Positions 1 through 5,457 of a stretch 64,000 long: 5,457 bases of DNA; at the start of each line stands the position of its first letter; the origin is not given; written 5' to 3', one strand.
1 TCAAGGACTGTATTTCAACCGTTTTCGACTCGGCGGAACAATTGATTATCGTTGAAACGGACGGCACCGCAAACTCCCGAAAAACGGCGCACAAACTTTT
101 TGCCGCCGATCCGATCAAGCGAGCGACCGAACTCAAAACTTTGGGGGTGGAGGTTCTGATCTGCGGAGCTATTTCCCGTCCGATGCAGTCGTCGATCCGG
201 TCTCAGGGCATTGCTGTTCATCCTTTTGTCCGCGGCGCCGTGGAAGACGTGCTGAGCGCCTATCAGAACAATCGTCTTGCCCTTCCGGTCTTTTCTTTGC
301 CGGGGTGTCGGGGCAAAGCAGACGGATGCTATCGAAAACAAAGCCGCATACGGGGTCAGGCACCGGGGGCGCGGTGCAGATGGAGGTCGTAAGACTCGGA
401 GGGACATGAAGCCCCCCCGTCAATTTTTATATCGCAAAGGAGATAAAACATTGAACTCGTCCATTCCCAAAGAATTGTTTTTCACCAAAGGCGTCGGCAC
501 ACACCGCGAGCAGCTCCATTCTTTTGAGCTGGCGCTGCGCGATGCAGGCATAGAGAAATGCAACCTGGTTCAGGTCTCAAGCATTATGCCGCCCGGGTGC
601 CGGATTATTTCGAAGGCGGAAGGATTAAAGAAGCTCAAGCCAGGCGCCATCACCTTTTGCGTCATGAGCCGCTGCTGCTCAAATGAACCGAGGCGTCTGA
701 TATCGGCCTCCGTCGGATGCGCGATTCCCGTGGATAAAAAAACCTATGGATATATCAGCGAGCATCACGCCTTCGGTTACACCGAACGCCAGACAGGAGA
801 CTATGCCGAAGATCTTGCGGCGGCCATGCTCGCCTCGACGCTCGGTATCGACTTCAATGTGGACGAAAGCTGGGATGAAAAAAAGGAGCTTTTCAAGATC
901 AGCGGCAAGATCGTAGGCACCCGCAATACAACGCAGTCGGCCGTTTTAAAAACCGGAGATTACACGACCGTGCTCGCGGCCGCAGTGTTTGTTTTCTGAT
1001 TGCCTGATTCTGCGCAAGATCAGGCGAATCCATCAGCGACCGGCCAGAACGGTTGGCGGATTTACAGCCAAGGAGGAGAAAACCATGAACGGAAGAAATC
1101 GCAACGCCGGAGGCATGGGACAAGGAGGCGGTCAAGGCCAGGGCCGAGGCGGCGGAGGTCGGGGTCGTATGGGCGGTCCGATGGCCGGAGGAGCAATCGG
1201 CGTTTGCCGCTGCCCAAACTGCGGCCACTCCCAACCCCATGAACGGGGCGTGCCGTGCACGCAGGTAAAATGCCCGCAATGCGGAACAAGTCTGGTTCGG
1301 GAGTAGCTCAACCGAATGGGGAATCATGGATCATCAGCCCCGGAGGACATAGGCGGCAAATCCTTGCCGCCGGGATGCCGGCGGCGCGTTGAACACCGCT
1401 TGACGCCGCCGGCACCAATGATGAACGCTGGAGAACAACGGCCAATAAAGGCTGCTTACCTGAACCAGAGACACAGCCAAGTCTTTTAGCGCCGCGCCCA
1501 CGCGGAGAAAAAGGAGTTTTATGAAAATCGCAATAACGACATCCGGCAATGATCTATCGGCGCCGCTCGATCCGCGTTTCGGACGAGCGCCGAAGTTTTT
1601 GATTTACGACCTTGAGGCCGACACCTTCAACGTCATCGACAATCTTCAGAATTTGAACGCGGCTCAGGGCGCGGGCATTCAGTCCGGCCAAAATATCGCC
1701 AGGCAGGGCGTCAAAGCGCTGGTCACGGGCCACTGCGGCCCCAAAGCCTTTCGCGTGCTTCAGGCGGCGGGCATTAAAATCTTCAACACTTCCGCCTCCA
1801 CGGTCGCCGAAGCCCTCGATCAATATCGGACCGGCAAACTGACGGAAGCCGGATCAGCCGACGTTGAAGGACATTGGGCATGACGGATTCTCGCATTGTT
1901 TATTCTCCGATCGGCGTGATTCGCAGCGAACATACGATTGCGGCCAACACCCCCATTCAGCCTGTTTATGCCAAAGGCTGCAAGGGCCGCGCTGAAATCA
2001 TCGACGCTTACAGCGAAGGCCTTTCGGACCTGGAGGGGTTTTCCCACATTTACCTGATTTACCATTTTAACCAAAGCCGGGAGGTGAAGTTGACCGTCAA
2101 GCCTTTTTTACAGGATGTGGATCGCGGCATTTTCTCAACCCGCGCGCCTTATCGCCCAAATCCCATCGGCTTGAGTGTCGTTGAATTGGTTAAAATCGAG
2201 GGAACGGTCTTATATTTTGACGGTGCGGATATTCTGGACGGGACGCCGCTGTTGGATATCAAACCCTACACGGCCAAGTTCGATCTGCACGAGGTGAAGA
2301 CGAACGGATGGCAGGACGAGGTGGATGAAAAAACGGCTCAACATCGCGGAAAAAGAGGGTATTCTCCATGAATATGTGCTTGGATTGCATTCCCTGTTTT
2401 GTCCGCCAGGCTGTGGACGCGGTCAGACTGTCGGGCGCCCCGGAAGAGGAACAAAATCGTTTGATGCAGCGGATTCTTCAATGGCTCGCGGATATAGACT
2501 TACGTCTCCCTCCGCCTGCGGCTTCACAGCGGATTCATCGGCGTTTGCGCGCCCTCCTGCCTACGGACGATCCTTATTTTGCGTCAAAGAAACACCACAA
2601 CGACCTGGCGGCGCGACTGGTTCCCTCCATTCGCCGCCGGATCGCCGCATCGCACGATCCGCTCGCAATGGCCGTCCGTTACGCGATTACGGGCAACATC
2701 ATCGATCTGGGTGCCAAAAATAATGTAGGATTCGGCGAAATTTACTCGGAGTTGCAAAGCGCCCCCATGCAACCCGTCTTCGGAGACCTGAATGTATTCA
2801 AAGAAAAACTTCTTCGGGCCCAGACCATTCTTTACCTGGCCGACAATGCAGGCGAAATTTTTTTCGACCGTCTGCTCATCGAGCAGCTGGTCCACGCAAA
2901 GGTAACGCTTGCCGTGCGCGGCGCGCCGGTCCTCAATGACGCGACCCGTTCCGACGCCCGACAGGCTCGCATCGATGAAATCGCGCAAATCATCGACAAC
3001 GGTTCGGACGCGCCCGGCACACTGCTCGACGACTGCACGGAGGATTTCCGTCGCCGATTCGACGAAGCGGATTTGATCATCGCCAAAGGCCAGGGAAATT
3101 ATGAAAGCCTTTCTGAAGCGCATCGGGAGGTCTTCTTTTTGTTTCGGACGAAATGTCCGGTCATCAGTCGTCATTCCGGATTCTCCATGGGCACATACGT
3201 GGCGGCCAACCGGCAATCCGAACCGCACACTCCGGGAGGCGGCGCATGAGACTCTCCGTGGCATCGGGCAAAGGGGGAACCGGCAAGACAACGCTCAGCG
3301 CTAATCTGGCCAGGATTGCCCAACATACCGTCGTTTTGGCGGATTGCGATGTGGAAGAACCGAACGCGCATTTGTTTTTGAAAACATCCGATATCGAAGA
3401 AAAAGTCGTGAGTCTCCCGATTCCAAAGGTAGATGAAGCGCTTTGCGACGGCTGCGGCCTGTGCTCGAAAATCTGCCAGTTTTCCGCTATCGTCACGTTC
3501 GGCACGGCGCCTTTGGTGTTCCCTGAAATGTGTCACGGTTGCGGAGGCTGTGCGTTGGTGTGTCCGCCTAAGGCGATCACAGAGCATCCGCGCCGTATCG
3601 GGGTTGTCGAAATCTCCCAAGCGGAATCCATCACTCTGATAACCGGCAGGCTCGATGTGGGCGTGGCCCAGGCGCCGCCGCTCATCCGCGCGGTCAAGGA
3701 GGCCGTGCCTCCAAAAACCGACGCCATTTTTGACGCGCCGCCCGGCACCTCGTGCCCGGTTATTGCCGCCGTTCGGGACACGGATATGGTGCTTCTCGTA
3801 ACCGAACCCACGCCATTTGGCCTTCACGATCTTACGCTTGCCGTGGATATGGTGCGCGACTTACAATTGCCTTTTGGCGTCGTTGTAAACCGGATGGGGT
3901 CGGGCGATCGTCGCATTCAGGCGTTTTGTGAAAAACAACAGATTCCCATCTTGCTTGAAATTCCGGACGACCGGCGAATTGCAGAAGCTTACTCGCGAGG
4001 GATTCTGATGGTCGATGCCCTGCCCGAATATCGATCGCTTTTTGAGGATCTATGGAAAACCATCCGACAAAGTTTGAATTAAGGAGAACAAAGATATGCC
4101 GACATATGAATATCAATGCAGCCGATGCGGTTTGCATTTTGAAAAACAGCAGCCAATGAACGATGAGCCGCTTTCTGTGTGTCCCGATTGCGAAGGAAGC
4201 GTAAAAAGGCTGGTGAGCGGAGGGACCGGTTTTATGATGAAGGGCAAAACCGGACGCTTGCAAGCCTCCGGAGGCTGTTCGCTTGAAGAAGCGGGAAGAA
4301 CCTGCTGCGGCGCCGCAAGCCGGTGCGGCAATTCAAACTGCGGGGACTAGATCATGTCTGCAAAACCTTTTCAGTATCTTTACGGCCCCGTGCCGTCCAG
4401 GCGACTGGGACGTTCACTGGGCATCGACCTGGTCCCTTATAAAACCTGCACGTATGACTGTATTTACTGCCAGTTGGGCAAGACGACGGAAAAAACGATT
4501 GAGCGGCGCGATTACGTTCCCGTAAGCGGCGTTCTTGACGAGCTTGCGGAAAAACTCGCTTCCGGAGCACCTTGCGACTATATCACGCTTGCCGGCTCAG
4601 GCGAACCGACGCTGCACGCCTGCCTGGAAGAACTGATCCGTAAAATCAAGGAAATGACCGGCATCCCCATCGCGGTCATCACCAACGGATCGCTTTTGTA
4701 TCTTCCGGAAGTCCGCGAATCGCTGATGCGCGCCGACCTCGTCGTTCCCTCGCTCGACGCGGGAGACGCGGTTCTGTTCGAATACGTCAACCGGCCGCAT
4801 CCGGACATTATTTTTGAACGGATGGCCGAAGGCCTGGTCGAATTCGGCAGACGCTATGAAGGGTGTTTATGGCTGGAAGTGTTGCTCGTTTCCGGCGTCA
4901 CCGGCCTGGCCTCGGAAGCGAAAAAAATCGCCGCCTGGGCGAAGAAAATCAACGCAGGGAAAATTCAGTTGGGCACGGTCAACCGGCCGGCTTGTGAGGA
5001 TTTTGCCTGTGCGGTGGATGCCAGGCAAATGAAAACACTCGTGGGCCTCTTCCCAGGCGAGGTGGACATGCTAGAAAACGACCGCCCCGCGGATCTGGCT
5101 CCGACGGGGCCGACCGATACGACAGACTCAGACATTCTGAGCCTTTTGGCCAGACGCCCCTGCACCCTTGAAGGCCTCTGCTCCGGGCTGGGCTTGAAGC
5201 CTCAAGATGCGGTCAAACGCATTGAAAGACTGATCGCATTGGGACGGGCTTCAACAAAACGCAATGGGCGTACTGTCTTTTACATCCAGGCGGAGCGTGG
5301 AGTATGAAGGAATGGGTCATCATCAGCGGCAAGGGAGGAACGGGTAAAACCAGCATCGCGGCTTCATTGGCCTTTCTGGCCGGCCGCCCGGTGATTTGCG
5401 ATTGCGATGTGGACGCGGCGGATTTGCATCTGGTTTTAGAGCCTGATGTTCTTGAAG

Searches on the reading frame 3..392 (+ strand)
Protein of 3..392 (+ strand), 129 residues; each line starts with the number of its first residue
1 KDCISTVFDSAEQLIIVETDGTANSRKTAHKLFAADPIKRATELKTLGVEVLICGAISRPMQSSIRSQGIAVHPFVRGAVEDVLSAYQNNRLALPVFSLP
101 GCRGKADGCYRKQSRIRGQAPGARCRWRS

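Call 6: search_protein_families(library=pfam, proteins=[window:42-392:+], max_evalue=0.01)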
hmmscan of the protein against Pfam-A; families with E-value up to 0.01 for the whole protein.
window:42-392:+ (116 aa): 1 family
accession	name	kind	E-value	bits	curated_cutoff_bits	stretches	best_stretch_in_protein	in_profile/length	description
PF02579.22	Nitro_FeMo-Co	-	2.6e-07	31.3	26.3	1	15-75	33-93/94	Dinitrogenase iron-molybdenum cofactor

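Call 71: search_protein_families(library=ncbifam, proteins=[window:3-392:+], max_evalue=0.00001)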
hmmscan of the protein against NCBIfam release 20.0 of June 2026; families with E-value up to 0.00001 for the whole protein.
window:3-392:+ (129 aa): 0 families

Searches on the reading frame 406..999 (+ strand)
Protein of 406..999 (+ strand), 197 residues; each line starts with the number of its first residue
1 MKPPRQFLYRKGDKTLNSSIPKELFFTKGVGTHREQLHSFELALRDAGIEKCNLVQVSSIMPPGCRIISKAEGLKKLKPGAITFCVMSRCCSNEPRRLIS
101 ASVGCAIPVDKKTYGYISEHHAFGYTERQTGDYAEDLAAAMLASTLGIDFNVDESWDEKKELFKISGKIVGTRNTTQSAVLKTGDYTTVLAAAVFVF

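Call 6: search_protein_families(library=pfam, proteins=[window:406-999:+], max_evalue=0.01)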
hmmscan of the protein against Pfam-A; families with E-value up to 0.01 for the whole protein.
window:406-999:+ (197 aa): 1 family
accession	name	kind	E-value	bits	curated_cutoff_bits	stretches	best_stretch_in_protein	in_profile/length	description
PF01862.21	PvlArgDC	-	1.5e-61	207.5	22.7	1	20-196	1-161/161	Pyruvoyl-dependent arginine decarboxylase (PvlArgDC)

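Call 37: find_encoding_contigs(protein=window:406-999:+, flank=6000, max_places=3)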
Protein window:406-999:+ (197 aa): no gene with exactly this product is on record in the collection.

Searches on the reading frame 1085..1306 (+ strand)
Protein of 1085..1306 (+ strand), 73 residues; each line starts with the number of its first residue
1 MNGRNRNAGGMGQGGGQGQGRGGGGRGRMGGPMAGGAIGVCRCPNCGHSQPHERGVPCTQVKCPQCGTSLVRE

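Call 6: search_protein_families(library=pfam, proteins=[window:1085-1306:+], max_evalue=0.01)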
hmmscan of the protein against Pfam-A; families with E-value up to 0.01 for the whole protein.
window:1085-1306:+ (73 aa): 2 families
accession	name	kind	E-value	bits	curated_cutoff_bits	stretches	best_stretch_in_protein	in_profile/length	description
PF13240.11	Zn_Ribbon_1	-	0.0016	18.6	25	0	62-70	15-23/23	zinc-ribbon domain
PF13248.11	Zn_ribbon_3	-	0.002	18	27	0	61-72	3-13/26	zinc-ribbon domain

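Call 49: search_protein_families(library=ncbifam, proteins=[window:1085-1306:+], max_evalue=0.001)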
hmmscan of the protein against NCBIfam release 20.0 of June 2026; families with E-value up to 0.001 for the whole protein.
window:1085-1306:+ (73 aa): 0 families

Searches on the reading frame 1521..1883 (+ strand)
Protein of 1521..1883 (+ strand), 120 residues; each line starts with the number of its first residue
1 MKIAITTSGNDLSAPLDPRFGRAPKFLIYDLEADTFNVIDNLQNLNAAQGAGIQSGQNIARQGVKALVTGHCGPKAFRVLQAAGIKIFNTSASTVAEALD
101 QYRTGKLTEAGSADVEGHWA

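Call 6: search_protein_families(library=pfam, proteins=[window:1521-1883:+], max_evalue=0.01)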
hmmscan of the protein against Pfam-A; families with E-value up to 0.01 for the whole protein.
window:1521-1883:+ (120 aa): 1 family
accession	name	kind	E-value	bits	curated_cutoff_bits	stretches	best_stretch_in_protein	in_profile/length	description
PF02579.22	Nitro_FeMo-Co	-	3.5e-24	85.3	26.3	1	15-103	4-93/94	Dinitrogenase iron-molybdenum cofactor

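Call 39: search_solved_structures(query=window:1521-1883:+, max_evalue=0.01)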
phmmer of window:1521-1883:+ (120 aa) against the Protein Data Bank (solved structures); distinct sequences matched with E-value up to 0.01: 6.
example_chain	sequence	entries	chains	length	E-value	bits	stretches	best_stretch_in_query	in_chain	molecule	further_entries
2wfb_A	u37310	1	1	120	6.9e-20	74.6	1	2-110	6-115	PUTATIVE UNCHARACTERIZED PROTEIN ORP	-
1eo1_A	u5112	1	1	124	8e-20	74.4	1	1-112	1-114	HYPOTHETICAL PROTEIN MTH1175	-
1rdu_A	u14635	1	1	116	1.3e-18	70.5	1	2-112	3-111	conserved hypothetical protein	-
1t3v_A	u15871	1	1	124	3.5e-07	33.6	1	3-111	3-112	conserved hypothetical protein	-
1o13_A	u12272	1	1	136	4.8e-07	33.2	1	3-111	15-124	probable NifB protein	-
7on6_A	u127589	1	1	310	0.0018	21.7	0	28-71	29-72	SAKe6AE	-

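Call 71: search_protein_families(library=ncbifam, proteins=[window:1521-1883:+], max_evalue=0.00001)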
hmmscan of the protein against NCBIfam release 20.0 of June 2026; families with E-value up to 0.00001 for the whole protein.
window:1521-1883:+ (120 aa): 1 family
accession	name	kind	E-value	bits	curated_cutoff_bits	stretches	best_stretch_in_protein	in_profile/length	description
NF041136.1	MrpORP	equivalog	2.6e-06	27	450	1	1-105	265-363/365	iron-sulfur cluster carrier protein MrpORP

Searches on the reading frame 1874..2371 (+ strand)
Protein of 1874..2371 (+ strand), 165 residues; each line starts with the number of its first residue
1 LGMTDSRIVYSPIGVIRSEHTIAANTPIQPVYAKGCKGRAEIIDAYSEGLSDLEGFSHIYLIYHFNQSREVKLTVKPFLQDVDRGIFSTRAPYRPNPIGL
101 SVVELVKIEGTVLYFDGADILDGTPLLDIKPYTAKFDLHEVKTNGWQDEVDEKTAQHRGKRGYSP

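Call 6: search_protein_families(library=pfam, proteins=[window:1874-2371:+], max_evalue=0.01)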
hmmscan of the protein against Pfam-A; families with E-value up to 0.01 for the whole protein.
window:1874-2371:+ (165 aa): 1 family
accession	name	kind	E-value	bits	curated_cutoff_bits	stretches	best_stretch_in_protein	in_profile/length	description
PF01980.22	TrmO_N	-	3.9e-39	133.9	26.8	1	25-137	1-116/116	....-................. O N-terminal domain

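Call 71: search_protein_families(library=ncbifam, proteins=[window:1874-2371:+], max_evalue=0.00001)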
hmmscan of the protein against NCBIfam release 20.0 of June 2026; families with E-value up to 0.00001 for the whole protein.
window:1874-2371:+ (165 aa): 1 family
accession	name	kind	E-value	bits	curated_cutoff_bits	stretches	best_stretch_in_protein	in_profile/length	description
TIGR00104.1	tRNA_TsaA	equivalog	3.7e-35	121.2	93.25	1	8-139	4-138/143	tRNA (N6-threonylcarbamoyladenosine(37)-N6)-methyltransferase TrmO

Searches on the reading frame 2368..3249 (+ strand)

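Call 6: search_protein_families(library=pfam, proteins=[window:2368-3249:+], max_evalue=0.01)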
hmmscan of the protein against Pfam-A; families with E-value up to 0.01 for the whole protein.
window:2368-3249:+ (293 aa): 1 family
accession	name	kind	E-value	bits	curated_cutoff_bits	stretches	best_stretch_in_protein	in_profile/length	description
PF01937.24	ARMT1-like_dom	-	7.3e-70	236.1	25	1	6-275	4-308/311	Damage-control phosphatase ARMT1-like domain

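Call 71: search_protein_families(library=ncbifam, proteins=[window:2368-3249:+], max_evalue=0.00001)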
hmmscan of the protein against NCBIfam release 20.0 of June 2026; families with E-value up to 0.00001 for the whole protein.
window:2368-3249:+ (293 aa): 2 families
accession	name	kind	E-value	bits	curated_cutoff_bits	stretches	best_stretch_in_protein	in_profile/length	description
NF040824.1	damage_ctl_Phtase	equivalog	2e-49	168.6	440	1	1-278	1-280/282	damage-control phosphatase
NF041594.1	dam_ctlPhtase_Archglob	equivalog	1.5e-45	155.9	500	1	1-280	1-285/287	damage-control phosphatase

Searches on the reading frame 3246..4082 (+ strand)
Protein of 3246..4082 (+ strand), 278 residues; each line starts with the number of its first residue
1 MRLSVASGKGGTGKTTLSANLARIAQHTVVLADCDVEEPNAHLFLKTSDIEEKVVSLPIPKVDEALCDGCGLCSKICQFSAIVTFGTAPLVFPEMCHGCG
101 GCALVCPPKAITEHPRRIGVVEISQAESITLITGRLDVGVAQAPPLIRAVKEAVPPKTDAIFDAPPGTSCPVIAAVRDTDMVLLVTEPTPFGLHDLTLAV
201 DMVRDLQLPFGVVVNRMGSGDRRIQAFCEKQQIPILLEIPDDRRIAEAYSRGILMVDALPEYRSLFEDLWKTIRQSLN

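Call 6: search_protein_families(library=pfam, proteins=[window:3246-4082:+], max_evalue=0.01)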
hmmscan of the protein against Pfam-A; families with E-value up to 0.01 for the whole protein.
window:3246-4082:+ (278 aa): 16 families
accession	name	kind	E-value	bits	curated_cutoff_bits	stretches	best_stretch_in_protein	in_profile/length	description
PF01656.29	CbiA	-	4.4e-19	69.1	25.4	1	4-253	2-123/125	CobQ/CobB/MinD/ParA nucleotide binding domain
PF10609.15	ParA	-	1.6e-12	47.8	27.1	2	3-51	6-57/246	NUBPL iron-transfer P-loop NTPase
PF00037.32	Fer4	-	7.9e-12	44.9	21.1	2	60-82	1-23/24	4Fe-4S binding domain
PF12837.12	Fer4_6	-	9e-09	35.3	25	2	59-82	1-24/24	4Fe-4S binding domain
PF13187.11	Fer4_9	-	1e-06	29.1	27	1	67-111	2-52/52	4Fe-4S dicluster domain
PF13237.11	Fer4_10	-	1.2e-06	28.7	25.5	1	61-107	3-53/53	4Fe-4S dicluster domain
PF25160.1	LdpA_Fe-S-bd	-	3.2e-06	27.3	27.6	1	73-115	9-47/49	LdpA Fe-S cluster-binding domain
PF13614.12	AAA_31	-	3.5e-06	27.5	27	1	4-56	5-61/177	AAA domain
PF14697.11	Fer4_21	-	8.3e-06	26.3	35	1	61-111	2-57/59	4Fe-4S dicluster domain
PF12838.12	Fer4_7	-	8.5e-06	26.6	27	1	67-110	2-52/52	4Fe-4S dicluster domain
PF13484.11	Fer4_16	-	3.1e-05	25.1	30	0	96-114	2-20/66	4Fe-4S double cluster binding domain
PF12797.12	Fer4_2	-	9e-05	22.6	24.5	0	59-77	2-20/22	4Fe-4S binding domain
PF13500.12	AAA_26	-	0.00035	20.9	27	0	182-245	131-194/198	AAA domain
PF00142.24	Fer4_NifH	-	0.00066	19.7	25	0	7-49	6-51/271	4Fe-4S iron sulfur cluster binding proteins, NifH/frxC family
PF13183.11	Fer4_8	-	0.00067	20.6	27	0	95-107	53-65/68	4Fe-4S dicluster domain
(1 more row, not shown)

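Call 71: search_protein_families(library=ncbifam, proteins=[window:3246-4082:+], max_evalue=0.00001)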
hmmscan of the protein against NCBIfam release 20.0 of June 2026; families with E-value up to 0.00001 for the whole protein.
window:3246-4082:+ (278 aa): 18 families
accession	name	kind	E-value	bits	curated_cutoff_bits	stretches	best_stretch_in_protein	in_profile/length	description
TIGR01969.1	minD_arch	subfamily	2.4e-16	59.7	201.75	2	3-51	3-54/251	cell division ATPase MinD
NF041546.1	ParA_partition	equivalog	1.5e-13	50.8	180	0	4-38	3-40/203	ParA family partition ATPase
NF041136.1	MrpORP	equivalog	1.5e-10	40.9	450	0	3-51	8-59/365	iron-sulfur cluster carrier protein MrpORP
TIGR02700.1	flavo_MJ0208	hypoth_equivalog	6.8e-10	38.6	251.35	1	24-142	106-225/234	dihydromethanopterin reductase (acceptor)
NF040770.1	hetero_SS_HdrA2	exception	1.6e-09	36.4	1100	1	60-114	572-626/777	CoB-CoM heterodisulfide reductase HdrA2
TIGR03294.1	FrhG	equivalog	9.9e-08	32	245.5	1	28-112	137-221/228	coenzyme F420 hydrogenase subunit gamma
TIGR01968.1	minD_bact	equivalog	1.2e-07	31.3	212.9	0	4-45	5-49/261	septum site-determining protein MinD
NF038196.1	ferrodoxin_EFR1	subfamily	2.4e-07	31.1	75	1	65-112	184-230/242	EFR1 family ferrodoxin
NF041891.1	hdrA_Methbact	equivalog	2.4e-07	29.4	1300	1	58-112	565-619/762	ferredoxin:CoB-CoM heterodisulfide reductase subunit HdrA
NF004914.0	PRK06273.1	equivalog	5.7e-07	29.5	163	0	90-115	47-72/167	ferredoxin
TIGR03815.1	CpaE_hom_Actino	equivalog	1.1e-06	28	154.45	0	3-35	114-149/340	septum site-determining protein Ssd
NF005503.0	PRK07118.1-2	equivalog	1.4e-06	27.8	252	1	67-141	140-215/292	RnfABCDGE type electron transport complex subunit B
NF005504.0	PRK07118.1-3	equivalog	2.3e-06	27.2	437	1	64-113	218-267/293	Fe-S cluster domain-containing protein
TIGR02179.1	PorD_KorD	subfamily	2.6e-06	27.4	60.05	0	59-84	49-74/78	2-oxoacid:acceptor oxidoreductase, delta subunit, pyruvate/2-ketoisovalerate family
NF040864.1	HgcB_ferredoxin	equivalog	5e-06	26.3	99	1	61-114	10-64/93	mercury methylation ferredoxin HgcB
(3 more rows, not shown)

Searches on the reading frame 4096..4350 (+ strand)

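Call 6: search_protein_families(library=pfam, proteins=[window:4096-4350:+], max_evalue=0.01)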
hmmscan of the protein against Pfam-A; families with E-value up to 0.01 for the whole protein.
window:4096-4350:+ (84 aa): 2 families
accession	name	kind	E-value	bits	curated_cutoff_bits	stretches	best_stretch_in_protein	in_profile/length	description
PF09723.15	Zn_ribbon_8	-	7.2e-16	58.4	34.4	1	1-40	1-41/41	Zinc ribbon domain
PF01155.25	HypA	-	0.0038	17.7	28.9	1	5-42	70-102/112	Hydrogenase/urease nickel incorporation, metallochaperone, hypA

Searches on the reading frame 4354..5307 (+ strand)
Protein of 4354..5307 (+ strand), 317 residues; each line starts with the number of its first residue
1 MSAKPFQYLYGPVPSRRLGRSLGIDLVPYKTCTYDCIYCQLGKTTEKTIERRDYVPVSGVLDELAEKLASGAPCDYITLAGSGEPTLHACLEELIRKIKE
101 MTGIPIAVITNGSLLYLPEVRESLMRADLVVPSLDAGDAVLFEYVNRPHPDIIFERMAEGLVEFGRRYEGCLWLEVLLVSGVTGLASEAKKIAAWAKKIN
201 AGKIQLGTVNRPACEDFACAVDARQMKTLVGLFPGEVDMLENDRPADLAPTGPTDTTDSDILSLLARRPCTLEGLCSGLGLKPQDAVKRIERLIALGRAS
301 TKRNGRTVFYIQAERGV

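Call 6: search_protein_families(library=pfam, proteins=[window:4354-5307:+], max_evalue=0.01)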
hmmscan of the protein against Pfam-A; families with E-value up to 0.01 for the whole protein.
window:4354-5307:+ (317 aa): 2 families
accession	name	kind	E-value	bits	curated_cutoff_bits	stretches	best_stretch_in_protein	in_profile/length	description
PF04055.27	Radical_SAM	-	5.1e-12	46.7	29.5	1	27-161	2-133/166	Radical SAM superfamily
PF12802.13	MarR_2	-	0.0016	19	27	1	256-297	6-48/61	MarR family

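Call 49: search_protein_families(library=ncbifam, proteins=[window:4354-5307:+], max_evalue=0.001)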
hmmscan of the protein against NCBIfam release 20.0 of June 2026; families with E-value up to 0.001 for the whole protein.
window:4354-5307:+ (317 aa): 12 families
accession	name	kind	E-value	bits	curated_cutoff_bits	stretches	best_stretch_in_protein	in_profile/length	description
TIGR04317.1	W_rSAM_matur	equivalog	2.1e-10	40.3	380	1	30-139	12-115/349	tungsten cofactor oxidoreductase radical SAM maturase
NF038283.1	viperin_w_prok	equivalog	7.9e-10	38.4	180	1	30-138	10-118/281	viperin family antiviral radical SAM protein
TIGR02666.1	moaA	equivalog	6.7e-08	31.9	284.05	1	31-146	19-134/336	GTP 3',8-cyclase MoaA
TIGR02495.1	NrdG2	equivalog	1.3e-07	31.1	131.15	1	30-130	24-114/193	anaerobic ribonucleoside-triphosphate reductase activating protein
TIGR02668.1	moaA_archaeal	equivalog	3.8e-07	29.4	325.25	1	30-146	18-128/303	GTP 3',8-cyclase MoaA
TIGR03972.1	rSAM_TYW1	equivalog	1e-06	28.1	317.95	1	75-161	120-203/297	4-demethylwyosine synthase TYW1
NF001199.0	PRK00164.2-1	equivalog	5.1e-06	25.8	231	1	30-141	20-125/308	GTP 3',8-cyclase MoaA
TIGR04038.1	tatD_link_rSAM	subfamily_domain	1.1e-05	25.3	129.7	1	30-155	16-144/192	TatD family nuclease-associated radical SAM protein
TIGR04100.1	rSAM_pair_X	hypoth_equivalog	3.2e-05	23.6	262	1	31-157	17-150/197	TIGR04100 family radical SAM protein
TIGR03963.1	rSAM_QueE_Clost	equivalog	4.4e-05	23.3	260.1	1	27-116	24-106/219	putative 7-carboxy-7-deazaguanine synthase QueE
TIGR03365.1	Bsubt_queE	equivalog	0.00014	21.5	206.1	1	31-114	31-111/238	7-carboxy-7-deazaguanine synthase QueE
NF045702.1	rSAM_GDGT_ether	equivalog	0.00039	19.2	450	1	31-115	95-176/486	tetraether lipid synthase Tes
